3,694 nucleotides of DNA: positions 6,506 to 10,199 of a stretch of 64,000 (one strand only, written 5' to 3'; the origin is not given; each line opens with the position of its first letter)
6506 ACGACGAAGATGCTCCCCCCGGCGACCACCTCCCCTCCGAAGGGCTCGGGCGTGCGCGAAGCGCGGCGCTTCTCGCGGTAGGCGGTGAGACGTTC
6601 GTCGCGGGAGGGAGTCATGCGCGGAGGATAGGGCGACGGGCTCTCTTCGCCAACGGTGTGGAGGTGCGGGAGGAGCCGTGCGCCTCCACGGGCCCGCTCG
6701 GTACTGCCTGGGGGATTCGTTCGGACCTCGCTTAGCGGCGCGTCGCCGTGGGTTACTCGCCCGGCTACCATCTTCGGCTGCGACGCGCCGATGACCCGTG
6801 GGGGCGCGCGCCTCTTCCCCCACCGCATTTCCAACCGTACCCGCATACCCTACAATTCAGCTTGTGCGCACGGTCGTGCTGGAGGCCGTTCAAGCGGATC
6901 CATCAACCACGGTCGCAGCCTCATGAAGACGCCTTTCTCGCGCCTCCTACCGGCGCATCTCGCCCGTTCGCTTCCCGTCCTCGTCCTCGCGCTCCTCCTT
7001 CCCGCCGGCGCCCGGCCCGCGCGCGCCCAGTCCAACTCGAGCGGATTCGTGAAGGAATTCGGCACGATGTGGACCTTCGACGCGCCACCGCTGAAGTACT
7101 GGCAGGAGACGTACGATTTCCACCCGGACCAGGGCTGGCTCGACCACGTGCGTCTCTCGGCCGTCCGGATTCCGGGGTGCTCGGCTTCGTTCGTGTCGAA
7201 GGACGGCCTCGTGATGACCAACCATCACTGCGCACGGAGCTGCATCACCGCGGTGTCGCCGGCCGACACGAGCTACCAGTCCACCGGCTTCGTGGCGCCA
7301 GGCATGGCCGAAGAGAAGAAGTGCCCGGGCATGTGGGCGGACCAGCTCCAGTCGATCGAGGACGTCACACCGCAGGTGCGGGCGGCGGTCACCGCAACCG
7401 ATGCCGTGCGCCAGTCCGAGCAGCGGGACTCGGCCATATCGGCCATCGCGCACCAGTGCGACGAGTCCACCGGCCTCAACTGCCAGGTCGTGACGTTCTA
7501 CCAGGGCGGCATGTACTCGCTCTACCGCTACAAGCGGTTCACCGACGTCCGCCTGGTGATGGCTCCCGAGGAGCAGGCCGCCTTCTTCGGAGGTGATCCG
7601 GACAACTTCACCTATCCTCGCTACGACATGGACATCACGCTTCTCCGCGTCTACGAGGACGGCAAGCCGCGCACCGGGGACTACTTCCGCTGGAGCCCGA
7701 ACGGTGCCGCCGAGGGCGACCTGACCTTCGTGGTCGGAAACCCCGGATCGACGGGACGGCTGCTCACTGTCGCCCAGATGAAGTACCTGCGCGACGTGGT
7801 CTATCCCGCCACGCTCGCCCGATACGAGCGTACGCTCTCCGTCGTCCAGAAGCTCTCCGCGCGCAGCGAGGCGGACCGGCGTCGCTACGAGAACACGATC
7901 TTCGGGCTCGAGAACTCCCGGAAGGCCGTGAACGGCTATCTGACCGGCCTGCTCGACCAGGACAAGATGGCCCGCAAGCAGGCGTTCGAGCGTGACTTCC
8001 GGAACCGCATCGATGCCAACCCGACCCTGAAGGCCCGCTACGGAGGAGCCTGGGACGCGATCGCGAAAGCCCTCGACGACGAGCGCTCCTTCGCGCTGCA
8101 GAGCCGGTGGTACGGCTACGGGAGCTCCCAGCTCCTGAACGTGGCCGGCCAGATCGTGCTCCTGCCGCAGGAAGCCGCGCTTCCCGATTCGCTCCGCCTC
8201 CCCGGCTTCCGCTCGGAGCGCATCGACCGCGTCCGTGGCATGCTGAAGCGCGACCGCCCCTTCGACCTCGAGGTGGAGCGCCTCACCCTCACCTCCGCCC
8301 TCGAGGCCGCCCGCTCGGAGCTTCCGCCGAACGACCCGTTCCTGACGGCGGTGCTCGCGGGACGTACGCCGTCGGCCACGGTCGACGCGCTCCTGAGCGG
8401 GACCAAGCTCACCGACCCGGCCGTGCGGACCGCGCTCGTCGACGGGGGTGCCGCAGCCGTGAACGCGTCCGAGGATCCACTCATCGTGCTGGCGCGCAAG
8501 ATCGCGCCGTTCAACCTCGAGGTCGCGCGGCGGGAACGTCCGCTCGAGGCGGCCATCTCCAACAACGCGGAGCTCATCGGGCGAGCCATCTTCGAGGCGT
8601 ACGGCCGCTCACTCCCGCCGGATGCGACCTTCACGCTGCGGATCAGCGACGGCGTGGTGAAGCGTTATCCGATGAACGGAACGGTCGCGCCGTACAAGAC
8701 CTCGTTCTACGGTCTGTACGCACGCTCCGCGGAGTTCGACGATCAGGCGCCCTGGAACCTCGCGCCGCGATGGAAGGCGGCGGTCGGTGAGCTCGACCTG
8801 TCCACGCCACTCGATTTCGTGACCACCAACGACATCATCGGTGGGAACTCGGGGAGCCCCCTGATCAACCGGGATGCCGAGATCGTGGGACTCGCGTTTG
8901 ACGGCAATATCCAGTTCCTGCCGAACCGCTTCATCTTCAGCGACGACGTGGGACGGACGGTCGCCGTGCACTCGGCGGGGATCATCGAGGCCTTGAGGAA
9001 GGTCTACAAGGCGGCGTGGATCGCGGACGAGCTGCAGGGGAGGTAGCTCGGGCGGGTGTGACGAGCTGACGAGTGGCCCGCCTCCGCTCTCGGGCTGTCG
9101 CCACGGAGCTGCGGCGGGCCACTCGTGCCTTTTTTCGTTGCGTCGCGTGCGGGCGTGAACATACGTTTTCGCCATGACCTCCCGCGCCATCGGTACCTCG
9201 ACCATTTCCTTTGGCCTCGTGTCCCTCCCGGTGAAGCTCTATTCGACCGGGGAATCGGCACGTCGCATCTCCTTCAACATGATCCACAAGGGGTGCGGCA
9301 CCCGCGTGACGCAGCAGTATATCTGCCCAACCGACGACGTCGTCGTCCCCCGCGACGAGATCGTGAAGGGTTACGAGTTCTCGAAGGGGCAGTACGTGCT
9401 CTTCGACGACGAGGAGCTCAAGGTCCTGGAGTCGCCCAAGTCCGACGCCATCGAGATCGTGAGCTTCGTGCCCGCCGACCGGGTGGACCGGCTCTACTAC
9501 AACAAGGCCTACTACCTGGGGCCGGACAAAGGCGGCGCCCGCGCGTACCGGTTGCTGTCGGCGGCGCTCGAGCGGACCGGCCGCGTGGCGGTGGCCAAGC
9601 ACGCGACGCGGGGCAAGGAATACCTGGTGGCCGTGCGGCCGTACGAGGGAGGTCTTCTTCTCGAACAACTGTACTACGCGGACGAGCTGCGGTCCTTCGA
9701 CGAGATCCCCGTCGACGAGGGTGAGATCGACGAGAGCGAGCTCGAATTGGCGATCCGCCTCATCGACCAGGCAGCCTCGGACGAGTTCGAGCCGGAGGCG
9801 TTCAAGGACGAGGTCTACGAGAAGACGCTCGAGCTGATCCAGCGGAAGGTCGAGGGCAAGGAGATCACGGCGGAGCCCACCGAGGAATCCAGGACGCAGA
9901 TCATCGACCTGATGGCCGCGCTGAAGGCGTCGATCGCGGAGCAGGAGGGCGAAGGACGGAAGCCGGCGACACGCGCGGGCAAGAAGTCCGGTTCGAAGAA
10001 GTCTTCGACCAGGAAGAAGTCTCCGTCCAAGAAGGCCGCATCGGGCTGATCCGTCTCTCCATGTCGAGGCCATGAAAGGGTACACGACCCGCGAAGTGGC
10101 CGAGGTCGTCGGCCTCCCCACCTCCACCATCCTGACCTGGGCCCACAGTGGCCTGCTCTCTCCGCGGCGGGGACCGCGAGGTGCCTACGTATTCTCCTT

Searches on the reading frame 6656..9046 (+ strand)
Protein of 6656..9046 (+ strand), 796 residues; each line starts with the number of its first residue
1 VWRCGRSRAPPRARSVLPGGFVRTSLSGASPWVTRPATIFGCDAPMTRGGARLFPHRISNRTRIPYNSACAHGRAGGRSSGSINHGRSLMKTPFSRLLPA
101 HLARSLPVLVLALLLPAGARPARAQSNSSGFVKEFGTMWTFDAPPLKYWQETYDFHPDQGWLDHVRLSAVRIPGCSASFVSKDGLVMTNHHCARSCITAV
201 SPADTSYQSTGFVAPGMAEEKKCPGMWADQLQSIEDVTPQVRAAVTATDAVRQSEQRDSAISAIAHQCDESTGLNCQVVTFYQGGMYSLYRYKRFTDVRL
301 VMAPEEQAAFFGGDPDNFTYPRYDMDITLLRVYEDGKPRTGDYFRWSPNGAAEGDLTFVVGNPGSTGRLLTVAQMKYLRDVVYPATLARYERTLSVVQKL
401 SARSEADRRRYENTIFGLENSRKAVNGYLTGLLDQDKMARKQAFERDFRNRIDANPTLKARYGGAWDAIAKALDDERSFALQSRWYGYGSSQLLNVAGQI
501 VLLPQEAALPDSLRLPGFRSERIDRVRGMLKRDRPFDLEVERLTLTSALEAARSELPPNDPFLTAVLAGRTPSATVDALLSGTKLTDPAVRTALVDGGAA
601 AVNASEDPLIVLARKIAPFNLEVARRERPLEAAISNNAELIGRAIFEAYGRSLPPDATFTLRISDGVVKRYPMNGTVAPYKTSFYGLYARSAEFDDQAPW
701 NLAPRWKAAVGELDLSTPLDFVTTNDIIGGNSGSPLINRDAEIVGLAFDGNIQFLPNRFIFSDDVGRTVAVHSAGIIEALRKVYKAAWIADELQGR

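Call 87: search_protein_families(library=pfam, proteins=[window:6656-9046:+], max_evalue=0.00001)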
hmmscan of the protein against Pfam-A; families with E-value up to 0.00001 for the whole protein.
window:6656-9046:+ (796 aa): 2 families
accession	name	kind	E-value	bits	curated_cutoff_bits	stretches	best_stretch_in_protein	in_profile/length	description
PF10459.15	Peptidase_S46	-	5.4e-193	643.9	22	1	136-794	4-697/698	Peptidase S46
PF13365.12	Trypsin_2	-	6.3e-10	40.4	27.6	0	175-370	1-96/144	Trypsin-like peptidase domain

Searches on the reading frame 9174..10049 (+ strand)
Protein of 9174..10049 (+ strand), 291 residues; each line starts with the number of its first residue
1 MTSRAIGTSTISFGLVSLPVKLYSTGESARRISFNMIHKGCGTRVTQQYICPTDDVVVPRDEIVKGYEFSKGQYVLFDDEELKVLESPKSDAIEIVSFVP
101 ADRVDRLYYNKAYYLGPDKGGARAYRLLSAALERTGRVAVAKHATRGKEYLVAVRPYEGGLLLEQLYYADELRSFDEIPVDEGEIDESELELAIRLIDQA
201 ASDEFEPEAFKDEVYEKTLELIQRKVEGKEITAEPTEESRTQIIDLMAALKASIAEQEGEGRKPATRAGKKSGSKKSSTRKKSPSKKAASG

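Call 87: search_protein_families(library=pfam, proteins=[window:9174-10049:+], max_evalue=0.00001)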
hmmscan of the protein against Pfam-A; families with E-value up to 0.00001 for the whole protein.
window:9174-10049:+ (291 aa): 1 family
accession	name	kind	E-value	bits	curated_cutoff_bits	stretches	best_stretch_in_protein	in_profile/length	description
PF02735.22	Ku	-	1.5e-50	172.2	25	1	12-191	1-189/190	Ku70/Ku80 beta-barrel domain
